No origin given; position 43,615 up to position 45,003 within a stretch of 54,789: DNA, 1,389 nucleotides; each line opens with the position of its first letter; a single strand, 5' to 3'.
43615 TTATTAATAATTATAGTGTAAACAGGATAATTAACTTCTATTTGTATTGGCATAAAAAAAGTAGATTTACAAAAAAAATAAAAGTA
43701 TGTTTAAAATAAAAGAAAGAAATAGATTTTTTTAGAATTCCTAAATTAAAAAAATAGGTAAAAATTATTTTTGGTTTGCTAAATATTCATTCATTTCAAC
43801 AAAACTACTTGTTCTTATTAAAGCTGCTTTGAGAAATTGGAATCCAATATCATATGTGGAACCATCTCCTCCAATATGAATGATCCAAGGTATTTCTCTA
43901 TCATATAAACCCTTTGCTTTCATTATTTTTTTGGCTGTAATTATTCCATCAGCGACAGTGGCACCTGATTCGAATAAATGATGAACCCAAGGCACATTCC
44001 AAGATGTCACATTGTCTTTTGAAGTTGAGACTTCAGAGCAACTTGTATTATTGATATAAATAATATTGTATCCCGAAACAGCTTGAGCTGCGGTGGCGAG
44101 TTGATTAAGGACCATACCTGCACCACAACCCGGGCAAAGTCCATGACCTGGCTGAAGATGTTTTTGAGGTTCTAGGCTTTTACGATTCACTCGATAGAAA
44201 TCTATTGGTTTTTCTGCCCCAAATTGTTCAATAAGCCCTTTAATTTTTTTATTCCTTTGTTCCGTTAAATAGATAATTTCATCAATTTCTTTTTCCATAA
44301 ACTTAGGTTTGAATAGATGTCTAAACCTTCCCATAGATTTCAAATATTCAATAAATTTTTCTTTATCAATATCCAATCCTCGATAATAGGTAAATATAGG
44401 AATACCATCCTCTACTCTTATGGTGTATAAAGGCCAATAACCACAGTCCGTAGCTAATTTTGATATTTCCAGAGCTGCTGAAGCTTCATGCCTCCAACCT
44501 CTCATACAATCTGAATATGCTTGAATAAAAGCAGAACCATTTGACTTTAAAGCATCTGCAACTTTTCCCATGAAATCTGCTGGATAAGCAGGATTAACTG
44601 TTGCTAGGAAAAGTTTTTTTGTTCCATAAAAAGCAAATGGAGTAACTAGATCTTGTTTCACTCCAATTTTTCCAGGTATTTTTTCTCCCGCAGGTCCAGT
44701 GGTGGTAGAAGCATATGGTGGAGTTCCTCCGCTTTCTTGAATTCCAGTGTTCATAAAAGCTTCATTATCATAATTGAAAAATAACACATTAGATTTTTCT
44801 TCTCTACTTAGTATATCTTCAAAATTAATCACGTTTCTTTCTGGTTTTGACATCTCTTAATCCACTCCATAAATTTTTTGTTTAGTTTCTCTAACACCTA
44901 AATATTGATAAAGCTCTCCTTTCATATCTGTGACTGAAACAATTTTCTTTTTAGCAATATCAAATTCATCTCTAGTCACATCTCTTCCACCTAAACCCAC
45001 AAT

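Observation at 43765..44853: Circularly permuted ThDP-binding beta subunit of 2-oxoacid:ferredoxin oxidoreductase, with the break inside the GDG...N ThDP motif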

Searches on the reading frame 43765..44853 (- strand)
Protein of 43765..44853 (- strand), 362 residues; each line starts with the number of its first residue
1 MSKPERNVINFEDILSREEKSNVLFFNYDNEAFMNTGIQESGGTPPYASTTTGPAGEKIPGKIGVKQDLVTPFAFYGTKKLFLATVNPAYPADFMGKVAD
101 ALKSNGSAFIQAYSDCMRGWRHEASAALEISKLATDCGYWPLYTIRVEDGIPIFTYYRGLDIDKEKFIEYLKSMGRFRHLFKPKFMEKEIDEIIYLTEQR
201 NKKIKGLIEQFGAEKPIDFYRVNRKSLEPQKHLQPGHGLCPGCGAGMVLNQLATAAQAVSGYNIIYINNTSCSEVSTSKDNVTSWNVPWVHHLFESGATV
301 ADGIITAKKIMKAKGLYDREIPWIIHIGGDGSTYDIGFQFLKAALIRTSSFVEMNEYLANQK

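Call 3: search_protein_families(library=pfam, proteins=[window:43765-44853:-], max_evalue=0.1)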
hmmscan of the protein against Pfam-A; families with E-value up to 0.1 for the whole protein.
window:43765-44853:- (362 aa): 1 family
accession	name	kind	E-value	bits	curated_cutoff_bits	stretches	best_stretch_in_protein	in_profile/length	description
PF02775.26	TPP_enzyme_C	-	7.7e-06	26.2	21.9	1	18-111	70-150/151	Thiamine pyrophosphate enzyme, C-terminal TPP binding domain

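Call 4: search_protein_families(library=ncbifam, proteins=[window:43765-44853:-], max_evalue=0.1)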
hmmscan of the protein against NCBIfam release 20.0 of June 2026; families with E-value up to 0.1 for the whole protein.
window:43765-44853:- (362 aa): 7 families
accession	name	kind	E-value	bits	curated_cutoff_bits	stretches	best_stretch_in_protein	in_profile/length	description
NF008819.1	PRK11865.1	equivalog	2.1e-62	211.1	405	2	18-192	116-291/300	pyruvate synthase subunit PorB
NF045792.1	OxalOxredbeta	equivalog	4.3e-54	183.6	590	2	21-188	129-291/311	oxalate oxidoreductase subunit beta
NF008818.0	PRK11864.1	subfamily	1.4e-50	172.2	405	2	18-206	117-294/300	3-methyl-2-oxobutanoate dehydrogenase subunit beta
NF045766.1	PhenlGlyoxDHPadI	equivalog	7.6e-28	97.4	700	2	18-185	256-419/443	NADH-dependent phenylglyoxylate dehydrogenase subunit beta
TIGR02176.1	pyruv_ox_red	equivalog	3.3e-12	45.1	911.35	1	21-196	981-1154/1167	pyruvate:ferredoxin (flavodoxin) oxidoreductase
NF002384.0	PRK01395.1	equivalog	0.03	14.5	114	0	192-213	47-68/104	V-type ATP synthase subunit F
NF008820.0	PRK11866.1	equivalog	0.095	12.1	402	0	234-347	14-111/287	2-oxoacid ferredoxin oxidoreductase subunit beta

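Call 5: search_solved_structures(query=window:43765-44853:-, max_evalue=0.01, show_alignments=3)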
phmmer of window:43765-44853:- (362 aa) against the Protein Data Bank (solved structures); distinct sequences matched with E-value up to 0.01: 5.
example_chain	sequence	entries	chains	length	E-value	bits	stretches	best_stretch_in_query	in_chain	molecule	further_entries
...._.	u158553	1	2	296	5.1e-48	167.1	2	22-194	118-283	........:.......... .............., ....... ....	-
5c4i_C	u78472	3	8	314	2.1e-44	155.3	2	22-187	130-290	Oxalate oxidoreductase subunit beta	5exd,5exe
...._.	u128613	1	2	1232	1.1e-07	34.5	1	19-144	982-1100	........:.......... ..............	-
1b0p_A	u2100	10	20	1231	1.2e-07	34.3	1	19-144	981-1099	PROTEIN (PYRUVATE-FERREDOXIN OXIDOREDUCTASE) | Pyruvate-Ferredoxin Oxidoreductase | PYRUVATE FERREDOXIN OXIDOREDUCTASE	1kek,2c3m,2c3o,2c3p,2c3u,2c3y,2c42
6cin_A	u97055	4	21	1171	8.3e-05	25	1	22-147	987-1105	PYRUVATE-FERREDOXIN OXIDOREDUCTASE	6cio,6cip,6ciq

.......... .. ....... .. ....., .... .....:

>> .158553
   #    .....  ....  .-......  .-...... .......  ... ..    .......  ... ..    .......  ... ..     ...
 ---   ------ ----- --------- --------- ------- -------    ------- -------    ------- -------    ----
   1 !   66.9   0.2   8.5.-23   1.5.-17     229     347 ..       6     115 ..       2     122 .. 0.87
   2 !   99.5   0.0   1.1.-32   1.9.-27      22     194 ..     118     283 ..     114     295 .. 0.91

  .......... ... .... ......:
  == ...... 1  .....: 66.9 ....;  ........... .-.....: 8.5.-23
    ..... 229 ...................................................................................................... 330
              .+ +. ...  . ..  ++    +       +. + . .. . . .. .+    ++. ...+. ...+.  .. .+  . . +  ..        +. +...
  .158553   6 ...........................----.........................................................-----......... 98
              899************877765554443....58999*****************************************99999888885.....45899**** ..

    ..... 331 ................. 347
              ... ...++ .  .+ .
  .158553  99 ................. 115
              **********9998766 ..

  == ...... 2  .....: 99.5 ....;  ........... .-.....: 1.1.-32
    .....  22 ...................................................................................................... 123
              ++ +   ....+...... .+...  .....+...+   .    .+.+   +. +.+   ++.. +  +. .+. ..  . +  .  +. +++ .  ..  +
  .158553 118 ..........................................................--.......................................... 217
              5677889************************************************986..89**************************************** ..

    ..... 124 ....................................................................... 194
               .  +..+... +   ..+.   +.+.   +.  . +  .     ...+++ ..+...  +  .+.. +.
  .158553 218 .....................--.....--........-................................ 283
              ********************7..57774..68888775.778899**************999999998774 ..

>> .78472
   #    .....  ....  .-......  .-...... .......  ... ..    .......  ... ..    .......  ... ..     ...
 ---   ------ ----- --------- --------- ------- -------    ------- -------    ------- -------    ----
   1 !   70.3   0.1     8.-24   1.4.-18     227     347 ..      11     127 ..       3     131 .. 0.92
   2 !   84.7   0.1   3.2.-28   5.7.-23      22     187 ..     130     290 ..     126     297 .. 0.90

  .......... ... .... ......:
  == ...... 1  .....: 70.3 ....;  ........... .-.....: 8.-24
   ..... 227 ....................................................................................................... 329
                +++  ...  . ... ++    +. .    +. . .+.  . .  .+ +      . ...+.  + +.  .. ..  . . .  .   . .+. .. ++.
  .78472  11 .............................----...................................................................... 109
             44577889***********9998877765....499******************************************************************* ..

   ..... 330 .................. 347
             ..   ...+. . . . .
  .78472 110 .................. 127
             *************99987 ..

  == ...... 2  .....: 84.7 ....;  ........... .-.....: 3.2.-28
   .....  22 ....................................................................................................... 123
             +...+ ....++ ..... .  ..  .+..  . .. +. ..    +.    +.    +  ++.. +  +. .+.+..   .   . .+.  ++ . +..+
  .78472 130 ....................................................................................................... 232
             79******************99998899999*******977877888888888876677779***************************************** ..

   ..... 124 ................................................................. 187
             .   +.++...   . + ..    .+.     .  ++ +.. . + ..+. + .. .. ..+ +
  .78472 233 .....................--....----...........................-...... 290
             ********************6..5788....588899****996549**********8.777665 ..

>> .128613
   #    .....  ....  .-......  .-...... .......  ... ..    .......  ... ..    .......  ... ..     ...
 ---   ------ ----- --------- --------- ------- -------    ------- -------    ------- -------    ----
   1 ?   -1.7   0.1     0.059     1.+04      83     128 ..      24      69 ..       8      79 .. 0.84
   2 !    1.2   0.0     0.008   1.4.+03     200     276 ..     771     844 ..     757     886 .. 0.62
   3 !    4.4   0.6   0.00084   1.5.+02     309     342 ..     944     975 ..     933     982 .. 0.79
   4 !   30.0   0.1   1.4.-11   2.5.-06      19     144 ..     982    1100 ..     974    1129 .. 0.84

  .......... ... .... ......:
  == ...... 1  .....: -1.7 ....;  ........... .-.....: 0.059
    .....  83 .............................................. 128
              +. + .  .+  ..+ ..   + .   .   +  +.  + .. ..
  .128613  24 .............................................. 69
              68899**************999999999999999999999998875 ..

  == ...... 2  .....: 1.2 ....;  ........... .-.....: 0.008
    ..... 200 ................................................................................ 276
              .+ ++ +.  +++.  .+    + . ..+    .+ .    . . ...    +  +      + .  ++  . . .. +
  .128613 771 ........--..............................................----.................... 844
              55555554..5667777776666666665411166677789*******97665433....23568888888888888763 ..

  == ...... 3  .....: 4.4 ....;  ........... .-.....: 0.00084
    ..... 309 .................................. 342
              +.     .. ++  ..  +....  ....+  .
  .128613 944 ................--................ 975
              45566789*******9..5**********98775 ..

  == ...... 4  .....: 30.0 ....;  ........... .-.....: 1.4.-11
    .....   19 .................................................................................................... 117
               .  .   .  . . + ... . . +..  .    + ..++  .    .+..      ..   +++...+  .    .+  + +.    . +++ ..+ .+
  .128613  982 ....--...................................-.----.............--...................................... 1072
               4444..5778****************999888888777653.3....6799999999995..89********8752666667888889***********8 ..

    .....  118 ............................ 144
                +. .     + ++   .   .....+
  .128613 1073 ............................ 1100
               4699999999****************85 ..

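Call 6: find_homologous_proteins(query=window:43765-44853:-, max_evalue=0.00001)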
Query window:43765-44853:- (362 aa): 243 proteins with E <= 0.00001 among 2195 candidates; the best 120 are listed.
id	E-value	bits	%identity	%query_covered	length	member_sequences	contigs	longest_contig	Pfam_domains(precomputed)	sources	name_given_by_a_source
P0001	3.9e-225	765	90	100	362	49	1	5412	PF02775.27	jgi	-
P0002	1.3e-223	760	87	100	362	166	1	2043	-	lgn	-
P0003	6.2e-220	748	88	99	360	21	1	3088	PF02775.27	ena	-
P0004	2.4e-218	742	87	99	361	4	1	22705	PF02775.27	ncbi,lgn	-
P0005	4.0e-218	742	88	100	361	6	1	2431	-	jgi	-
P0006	7.0e-218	741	87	99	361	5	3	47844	PF02775.27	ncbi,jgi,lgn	-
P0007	2.5e-217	739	86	100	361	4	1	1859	-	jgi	-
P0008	7.3e-217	737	87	98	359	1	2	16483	-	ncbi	ncbi:MAG: hypothetical protein ACFFC9_04310 [Promethearchaeota archaeon]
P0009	1.6e-216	736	86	100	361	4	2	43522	-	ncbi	ncbi:MAG: hypothetical protein ACFFBP_15810 [Promethearchaeota archaeon]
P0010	2.3e-216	736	85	100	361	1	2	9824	-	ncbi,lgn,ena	-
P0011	6.6e-216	734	87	98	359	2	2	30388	PF02775.27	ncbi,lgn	ncbi:MAG: hypothetical protein ACFFD5_02395 [Candidatus Thorarchaeota archaeon]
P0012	2.8e-215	732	86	99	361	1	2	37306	PF02775.27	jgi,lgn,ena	-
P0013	3.0e-215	732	86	99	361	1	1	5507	PF02775.27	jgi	-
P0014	8.1e-215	731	85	100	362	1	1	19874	PF02775.27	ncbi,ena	-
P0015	9.1e-215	731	86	100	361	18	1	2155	-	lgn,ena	-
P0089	1.3e-155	536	83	76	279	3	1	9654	-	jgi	-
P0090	2.0e-154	532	79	78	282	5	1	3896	-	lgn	-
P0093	1.8e-149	516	84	73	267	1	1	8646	-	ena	-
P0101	1.0e-144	500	78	74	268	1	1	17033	-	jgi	-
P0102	1.6e-144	499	79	73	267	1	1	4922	-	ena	-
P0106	1.6e-140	486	85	67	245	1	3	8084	-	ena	-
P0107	1.7e-140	486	76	73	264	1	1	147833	-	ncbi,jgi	-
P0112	1.3e-136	474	81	68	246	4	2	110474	-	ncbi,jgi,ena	-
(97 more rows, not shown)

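Call 12: find_encoding_contigs(protein=P0112, flank=6000, max_places=3)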
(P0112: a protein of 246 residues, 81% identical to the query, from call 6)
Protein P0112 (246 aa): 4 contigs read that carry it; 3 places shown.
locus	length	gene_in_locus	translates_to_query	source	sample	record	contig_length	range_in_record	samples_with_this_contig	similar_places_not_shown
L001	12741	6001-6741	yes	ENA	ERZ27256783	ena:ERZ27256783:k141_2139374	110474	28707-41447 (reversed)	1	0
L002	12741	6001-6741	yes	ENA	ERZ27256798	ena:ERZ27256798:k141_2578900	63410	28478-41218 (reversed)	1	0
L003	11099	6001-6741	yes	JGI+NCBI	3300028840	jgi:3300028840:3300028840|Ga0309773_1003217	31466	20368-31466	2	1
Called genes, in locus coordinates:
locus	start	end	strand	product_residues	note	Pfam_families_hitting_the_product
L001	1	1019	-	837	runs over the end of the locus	PF00403:HMA, PF15643:Tox-PL-2 (faint), PF00403:HMA, PF00122:E1-E2_ATPase, PF00702:Hydrolase, PF08282:Hydrolase_3 (weak)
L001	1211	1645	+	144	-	PF03551:PadR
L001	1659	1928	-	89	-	-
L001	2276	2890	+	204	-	-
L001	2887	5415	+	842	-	PF14528:LAGLIDADG_3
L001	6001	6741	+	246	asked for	-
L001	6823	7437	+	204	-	-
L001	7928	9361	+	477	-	PF07690:MFS_1, PF13347:MFS_2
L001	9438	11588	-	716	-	-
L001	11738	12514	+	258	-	PF00378:ECH_1, PF16113:ECH_2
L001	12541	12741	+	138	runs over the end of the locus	PF01894:YjbQ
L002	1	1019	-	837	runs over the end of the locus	PF00403:HMA, PF15643:Tox-PL-2 (faint), PF00403:HMA, PF00122:E1-E2_ATPase, PF00702:Hydrolase, PF08282:Hydrolase_3 (weak)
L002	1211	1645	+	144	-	PF03551:PadR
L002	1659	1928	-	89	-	-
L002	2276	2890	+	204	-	-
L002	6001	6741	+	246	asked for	-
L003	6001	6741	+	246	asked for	-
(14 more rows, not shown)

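Call 13: find_encoding_contigs(protein=P0107, flank=6000, max_places=3)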
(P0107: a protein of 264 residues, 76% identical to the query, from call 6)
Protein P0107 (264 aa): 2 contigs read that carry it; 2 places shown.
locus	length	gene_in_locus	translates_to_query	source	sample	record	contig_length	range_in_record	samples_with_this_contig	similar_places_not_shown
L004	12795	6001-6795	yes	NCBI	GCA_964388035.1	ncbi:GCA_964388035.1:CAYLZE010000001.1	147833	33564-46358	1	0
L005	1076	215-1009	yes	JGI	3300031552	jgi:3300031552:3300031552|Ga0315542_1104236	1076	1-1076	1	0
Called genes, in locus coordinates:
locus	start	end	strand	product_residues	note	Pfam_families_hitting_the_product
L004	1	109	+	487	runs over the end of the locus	PF00582:Usp, PF08369:PCP_red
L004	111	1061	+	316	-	PF00005:ABC_tran, PF13304:AAA_21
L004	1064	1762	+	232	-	PF01061:ABC2_membrane, PF12698:ABC2_membrane_3 (weak)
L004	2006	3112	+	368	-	PF19036:Fuz_longin_1 (faint)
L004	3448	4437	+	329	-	PF14697:Fer4_21 (faint), PF01558:POR, PF00037:Fer4 (faint), PF12838:Fer4_7 (weak)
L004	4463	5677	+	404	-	PF01855:POR_N, PF17147:PFOR_II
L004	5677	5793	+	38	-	-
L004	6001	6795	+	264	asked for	-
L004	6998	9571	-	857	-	-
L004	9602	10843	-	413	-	PF13191:AAA_16 (faint), PF00004:AAA, PF07726:AAA_3 (weak), PF07728:AAA_5, PF08406:CbbQ_C (weak)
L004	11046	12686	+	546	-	PF07969:Amidohydro_3, PF01979:Amidohydro_1 (weak)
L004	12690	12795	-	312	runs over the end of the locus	PF00701:DHDPS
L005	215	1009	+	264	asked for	-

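Call 26: search_protein_representatives(protein=window:43765-44853:-)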
Query: 362 residues. Proteins with E-value up to 0.001 (for the whole library): 1347; up to 1e-10: 505; up to 1e-30: 52. The best 150 are listed.
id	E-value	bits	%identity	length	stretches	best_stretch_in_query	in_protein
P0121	2.7e-121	421.4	53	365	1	5-358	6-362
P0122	3.4e-71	256.6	49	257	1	8-249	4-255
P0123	1.4e-65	238.1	84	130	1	237-362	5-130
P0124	2.7e-58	214.2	77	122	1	6-124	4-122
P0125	1.8e-52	195.0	43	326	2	22-203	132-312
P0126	1.8e-52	195.0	44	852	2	23-198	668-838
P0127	2.9e-50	187.7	39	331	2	22-204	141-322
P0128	2.5e-49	184.7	39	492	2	18-192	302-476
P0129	3.2e-49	184.3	41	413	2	24-187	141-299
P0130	1.6e-47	178.7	80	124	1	1-116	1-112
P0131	5.4e-47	177.0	41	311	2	18-183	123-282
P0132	9.0e-47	176.3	40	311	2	18-210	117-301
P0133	2.7e-46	174.7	43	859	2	26-190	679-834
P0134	7.2e-45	170.0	39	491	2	20-183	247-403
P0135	2.1e-43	165.2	39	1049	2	22-201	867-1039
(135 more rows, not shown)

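Call 28: predict_structure(alignment_id=A1)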
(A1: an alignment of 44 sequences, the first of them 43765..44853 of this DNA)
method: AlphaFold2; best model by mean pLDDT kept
length: 362 residues; sequences in the alignment: 44
mean_pLDDT: 79.3   pTM: 0.84
mean pLDDT of the five models: 79.3, 79.0, 78.5, 77.9, 77.5
residues with pLDDT >= 90: 162; 70-90: 110; 50-70: 35; < 50: 55
segments of 3 or more residues with pLDDT < 50: 32-73, 237-239, 275-280
pLDDT, mean of each block of 10 residues (from residue 1): 76 96 85 37 37 36 37 63 94 98 95 76 83 93 92 92 95 83 88 89 89 91 94 67 70 96 88 47 77 79 95 94 87 68 88 85 76
secondary structure, 60 per line:
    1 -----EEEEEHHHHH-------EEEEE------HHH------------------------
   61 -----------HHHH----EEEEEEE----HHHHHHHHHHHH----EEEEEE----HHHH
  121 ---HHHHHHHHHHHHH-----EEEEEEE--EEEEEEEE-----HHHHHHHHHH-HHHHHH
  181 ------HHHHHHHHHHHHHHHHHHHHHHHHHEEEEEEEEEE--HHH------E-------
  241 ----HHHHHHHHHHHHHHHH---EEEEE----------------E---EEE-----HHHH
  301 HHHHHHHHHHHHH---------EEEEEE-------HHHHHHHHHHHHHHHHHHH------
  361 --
elements in order: E6-10 H11-15 E23-27 H72-75 E80-86 H91-102 E107-112 H117-120 H124-136 E142-148 E151-158 H164-173 H175-180 H187-211 E212-221 H245-260 E264-268 E289-291 H297-313 E323-328 H336-354
